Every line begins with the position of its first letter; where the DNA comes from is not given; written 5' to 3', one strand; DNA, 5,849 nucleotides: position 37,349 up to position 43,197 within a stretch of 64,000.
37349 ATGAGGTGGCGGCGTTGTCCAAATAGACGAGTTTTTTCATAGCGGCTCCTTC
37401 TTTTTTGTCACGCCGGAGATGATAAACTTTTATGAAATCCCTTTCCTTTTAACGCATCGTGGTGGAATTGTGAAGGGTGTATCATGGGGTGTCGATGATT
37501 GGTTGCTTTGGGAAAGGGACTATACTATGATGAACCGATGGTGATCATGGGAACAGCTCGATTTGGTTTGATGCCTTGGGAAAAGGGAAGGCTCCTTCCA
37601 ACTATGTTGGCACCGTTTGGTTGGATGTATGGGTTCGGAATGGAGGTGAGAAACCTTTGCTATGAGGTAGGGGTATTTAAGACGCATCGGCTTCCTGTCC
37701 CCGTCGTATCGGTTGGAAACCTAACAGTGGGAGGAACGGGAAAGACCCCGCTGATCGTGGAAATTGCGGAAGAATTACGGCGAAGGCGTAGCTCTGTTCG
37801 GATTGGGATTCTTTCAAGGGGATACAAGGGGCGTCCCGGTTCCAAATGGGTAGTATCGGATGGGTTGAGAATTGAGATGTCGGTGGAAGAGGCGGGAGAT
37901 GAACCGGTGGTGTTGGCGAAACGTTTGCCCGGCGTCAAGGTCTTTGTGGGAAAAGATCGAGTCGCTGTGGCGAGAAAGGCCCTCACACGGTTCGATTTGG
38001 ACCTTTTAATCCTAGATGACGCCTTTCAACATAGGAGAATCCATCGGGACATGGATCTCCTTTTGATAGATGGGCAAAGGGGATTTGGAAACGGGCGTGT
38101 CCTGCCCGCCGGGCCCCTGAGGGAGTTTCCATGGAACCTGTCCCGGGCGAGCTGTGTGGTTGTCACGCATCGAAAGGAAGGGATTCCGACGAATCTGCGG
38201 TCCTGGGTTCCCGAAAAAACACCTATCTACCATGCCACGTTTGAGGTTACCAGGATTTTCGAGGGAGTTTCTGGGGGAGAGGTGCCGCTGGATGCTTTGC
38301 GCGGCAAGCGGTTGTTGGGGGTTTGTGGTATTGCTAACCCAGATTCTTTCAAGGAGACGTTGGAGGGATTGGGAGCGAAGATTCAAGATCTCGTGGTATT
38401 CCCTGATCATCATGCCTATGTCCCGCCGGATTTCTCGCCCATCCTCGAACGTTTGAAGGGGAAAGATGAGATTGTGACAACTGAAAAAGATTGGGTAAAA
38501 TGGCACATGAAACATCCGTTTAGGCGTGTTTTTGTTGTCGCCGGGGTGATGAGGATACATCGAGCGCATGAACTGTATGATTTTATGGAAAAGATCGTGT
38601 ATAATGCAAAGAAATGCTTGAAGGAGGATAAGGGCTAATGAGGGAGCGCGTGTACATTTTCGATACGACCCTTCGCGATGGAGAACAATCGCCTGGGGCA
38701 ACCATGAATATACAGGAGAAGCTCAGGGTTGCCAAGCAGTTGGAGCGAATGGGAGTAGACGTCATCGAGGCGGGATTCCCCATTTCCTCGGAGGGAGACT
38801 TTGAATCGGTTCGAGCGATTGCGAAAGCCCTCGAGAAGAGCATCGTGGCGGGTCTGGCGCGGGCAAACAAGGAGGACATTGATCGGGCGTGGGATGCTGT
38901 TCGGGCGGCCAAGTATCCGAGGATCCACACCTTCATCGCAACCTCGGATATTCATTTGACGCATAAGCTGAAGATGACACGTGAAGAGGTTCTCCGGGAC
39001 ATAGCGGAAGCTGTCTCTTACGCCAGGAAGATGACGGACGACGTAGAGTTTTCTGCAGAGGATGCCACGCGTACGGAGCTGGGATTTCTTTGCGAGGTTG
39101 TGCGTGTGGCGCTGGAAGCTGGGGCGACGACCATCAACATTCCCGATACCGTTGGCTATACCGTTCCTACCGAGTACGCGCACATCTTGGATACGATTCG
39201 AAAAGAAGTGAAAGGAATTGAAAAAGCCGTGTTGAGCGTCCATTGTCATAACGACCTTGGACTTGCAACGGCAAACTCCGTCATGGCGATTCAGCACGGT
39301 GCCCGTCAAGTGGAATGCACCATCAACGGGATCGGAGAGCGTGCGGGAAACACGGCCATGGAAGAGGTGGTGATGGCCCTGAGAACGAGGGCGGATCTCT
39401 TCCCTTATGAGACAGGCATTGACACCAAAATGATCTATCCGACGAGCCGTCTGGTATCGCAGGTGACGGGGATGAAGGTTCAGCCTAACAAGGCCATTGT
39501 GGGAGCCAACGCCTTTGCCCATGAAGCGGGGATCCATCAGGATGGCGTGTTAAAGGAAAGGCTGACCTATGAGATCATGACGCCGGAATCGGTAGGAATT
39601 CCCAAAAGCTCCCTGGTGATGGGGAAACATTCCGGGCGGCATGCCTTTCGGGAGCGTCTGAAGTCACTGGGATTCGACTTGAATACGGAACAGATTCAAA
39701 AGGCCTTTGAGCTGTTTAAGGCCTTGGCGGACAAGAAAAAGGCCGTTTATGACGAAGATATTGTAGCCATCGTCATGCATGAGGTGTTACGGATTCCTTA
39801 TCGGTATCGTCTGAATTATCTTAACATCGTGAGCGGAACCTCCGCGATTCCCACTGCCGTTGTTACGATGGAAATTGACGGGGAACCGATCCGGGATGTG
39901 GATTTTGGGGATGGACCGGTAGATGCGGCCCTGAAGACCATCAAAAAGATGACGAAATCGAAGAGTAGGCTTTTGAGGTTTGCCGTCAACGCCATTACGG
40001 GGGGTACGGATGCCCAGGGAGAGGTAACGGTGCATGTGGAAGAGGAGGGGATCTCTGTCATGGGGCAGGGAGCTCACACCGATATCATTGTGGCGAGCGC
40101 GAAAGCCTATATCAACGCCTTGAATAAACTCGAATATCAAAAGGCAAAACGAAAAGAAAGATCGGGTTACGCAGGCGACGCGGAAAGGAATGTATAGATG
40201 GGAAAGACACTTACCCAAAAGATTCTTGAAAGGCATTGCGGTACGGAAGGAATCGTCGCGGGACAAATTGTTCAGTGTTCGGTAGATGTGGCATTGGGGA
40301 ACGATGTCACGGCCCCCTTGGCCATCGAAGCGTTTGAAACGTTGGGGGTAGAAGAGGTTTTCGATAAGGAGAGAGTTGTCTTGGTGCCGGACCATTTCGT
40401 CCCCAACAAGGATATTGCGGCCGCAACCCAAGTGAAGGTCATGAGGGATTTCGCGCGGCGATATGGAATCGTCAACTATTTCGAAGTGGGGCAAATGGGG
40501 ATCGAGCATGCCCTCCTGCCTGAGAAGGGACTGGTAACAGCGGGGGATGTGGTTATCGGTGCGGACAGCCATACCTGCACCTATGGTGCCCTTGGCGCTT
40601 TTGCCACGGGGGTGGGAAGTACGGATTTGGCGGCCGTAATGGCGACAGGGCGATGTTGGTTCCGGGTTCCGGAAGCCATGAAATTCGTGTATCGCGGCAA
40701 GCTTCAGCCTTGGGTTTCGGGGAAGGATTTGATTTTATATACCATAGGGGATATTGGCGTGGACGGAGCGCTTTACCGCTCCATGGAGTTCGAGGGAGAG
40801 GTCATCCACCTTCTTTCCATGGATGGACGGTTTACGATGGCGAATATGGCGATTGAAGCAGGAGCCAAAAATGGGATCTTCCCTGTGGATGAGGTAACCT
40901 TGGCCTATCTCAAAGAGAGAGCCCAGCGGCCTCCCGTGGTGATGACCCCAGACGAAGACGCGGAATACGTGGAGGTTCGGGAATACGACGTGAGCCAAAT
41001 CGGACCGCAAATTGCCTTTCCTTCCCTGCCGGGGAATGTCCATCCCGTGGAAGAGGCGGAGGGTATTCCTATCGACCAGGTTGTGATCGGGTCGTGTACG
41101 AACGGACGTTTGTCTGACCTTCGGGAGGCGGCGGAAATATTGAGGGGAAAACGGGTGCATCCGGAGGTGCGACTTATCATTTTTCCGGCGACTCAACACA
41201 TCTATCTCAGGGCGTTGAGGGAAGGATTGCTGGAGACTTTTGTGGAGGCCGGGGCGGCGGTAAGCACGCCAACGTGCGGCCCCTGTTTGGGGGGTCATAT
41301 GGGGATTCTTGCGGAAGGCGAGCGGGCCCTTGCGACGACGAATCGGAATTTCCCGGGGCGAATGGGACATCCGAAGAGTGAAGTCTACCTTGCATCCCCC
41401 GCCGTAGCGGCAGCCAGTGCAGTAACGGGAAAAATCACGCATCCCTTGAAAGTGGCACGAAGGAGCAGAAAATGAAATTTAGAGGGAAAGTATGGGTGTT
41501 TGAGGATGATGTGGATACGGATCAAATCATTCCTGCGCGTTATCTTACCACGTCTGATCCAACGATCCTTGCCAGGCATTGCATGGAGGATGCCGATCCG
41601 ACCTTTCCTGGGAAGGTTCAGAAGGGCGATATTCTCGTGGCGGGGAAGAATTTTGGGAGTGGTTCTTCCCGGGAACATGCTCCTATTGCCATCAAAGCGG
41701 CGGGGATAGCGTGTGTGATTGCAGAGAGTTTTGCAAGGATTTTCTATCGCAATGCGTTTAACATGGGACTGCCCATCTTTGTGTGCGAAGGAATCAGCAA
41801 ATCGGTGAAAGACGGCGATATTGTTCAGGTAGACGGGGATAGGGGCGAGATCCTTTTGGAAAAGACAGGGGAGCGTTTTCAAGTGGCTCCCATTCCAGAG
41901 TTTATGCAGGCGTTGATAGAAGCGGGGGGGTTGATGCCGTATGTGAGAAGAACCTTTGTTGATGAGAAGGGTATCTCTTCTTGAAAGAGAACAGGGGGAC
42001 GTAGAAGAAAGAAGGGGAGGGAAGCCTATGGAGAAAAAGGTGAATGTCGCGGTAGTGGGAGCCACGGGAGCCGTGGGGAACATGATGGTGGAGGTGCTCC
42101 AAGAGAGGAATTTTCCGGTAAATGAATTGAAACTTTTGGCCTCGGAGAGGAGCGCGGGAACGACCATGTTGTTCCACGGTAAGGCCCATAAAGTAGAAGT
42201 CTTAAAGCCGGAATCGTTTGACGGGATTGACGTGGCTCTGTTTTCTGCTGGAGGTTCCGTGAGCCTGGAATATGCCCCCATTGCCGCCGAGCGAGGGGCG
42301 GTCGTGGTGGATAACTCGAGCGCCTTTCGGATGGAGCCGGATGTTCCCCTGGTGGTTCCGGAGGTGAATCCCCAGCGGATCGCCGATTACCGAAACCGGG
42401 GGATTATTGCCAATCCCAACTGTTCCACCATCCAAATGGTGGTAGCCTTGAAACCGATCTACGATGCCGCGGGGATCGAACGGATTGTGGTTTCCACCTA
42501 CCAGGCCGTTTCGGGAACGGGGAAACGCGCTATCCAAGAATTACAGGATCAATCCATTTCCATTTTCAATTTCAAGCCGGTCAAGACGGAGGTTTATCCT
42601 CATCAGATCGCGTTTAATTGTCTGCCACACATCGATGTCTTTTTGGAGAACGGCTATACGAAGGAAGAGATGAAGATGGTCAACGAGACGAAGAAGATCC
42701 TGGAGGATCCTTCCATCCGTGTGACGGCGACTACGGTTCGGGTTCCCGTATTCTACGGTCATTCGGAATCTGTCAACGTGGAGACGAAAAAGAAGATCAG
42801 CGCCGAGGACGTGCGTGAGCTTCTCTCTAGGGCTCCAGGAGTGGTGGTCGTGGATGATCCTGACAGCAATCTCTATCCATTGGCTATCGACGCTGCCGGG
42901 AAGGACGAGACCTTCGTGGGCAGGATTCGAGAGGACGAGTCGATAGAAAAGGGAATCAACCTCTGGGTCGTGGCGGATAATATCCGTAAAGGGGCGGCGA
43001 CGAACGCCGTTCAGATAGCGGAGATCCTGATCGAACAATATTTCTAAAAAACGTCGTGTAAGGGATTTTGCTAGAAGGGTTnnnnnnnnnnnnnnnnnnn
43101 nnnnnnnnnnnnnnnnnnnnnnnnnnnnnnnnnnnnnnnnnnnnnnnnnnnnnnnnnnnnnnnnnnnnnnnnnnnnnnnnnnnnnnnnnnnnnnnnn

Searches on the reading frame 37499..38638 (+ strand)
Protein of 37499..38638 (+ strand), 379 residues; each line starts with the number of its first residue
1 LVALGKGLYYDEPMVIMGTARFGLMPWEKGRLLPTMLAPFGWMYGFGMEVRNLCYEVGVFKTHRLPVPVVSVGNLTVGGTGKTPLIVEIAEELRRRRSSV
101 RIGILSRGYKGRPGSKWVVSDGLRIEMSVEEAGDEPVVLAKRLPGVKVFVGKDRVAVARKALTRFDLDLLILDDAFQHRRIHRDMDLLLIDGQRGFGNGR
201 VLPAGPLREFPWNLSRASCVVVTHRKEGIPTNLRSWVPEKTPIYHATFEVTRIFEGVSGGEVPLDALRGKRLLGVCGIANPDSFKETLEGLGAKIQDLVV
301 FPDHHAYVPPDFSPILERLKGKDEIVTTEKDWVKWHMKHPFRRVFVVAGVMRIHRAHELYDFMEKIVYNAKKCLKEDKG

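Call 7: search_protein_families(library=pfam, proteins=[window:37499-38638:+], max_evalue=0.001)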
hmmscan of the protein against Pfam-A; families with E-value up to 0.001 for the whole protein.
window:37499-38638:+ (379 aa): 1 family
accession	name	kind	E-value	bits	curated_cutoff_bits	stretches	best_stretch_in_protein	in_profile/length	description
PF02606.20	LpxK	-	2.1e-90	303.6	27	1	35-365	3-325/328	Tetraacyldisaccharide-1-P 4'-kinase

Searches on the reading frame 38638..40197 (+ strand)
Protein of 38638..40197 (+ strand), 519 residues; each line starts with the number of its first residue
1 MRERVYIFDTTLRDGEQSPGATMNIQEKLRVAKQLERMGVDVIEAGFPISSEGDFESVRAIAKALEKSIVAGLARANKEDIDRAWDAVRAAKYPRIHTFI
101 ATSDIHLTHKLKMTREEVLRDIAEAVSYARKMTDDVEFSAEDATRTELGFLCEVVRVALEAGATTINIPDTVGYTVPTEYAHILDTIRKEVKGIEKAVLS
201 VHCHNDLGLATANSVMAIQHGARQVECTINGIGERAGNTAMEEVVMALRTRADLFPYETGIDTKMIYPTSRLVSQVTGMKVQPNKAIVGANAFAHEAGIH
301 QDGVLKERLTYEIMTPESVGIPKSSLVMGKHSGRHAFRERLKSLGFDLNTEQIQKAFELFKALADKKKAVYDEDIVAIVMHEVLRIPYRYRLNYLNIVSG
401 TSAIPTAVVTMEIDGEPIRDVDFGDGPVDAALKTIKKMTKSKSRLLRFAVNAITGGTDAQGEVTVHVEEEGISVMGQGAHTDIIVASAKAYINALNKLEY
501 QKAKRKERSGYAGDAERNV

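Call 7: search_protein_families(library=pfam, proteins=[window:38638-40197:+], max_evalue=0.001)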
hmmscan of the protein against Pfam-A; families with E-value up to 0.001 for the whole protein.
window:38638-40197:+ (519 aa): 3 families
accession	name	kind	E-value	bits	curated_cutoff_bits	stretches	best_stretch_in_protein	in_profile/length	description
PF00682.25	HMGL-like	-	5.8e-99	331.1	29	1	4-273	1-260/260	HMGL-like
PF08502.15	LeuA_dimer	-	4.4e-35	120.9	24.9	1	370-498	2-130/131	LeuA allosteric (dimerisation) domain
PF22617.1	HCS_D2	-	5.9e-32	110.3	27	1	287-368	1-82/82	Homocitrate synthase post-HMGL domain-like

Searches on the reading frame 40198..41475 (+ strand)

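Call 7: search_protein_families(library=pfam, proteins=[window:40198-41475:+], max_evalue=0.001)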
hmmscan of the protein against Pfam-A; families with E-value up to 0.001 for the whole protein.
window:40198-41475:+ (425 aa): 2 families
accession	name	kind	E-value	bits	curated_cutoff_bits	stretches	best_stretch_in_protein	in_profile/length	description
PF00330.25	Aconitase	-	2.9e-103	346.8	28.7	1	7-411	1-463/463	Aconitase family (aconitate hydratase)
PF04412.18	AcnX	-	0.00013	21.3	31.5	1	288-360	287-357/400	Aconitase X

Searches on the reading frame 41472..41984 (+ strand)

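Call 7: search_protein_families(library=pfam, proteins=[window:41472-41984:+], max_evalue=0.001)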
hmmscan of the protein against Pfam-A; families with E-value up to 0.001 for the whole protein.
window:41472-41984:+ (170 aa): 1 family
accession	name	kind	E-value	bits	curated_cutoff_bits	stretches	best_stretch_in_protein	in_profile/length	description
PF00694.25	Aconitase_C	-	3.9e-21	76.2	22.8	1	45-100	67-123/131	Aconitase C-terminal domain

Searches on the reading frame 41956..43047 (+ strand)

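Call 7: search_protein_families(library=pfam, proteins=[window:41956-43047:+], max_evalue=0.001)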
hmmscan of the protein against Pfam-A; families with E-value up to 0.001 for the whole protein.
window:41956-43047:+ (363 aa): 4 families
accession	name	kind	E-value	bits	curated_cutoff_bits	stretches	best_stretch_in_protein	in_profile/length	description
PF02774.23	Semialdhyde_dhC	-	1.5e-61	208.2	26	1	165-345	1-184/184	Semialdehyde dehydrogenase, dimerisation domain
PF01118.30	Semialdhyde_dh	-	1.5e-36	125.9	26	1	30-144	1-120/121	Semialdehyde dehydrogenase, NAD binding domain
PF02800.25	Gp_dh_C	-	7.7e-05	22.8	24.4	1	245-294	61-110/158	Glyceraldehyde 3-phosphate dehydrogenase, C-terminal domain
PF22698.1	Semialdhyde_dhC_1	-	0.00061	20.1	27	0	156-201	1-48/165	Semialdehyde dehydrogenase, dimerisation domain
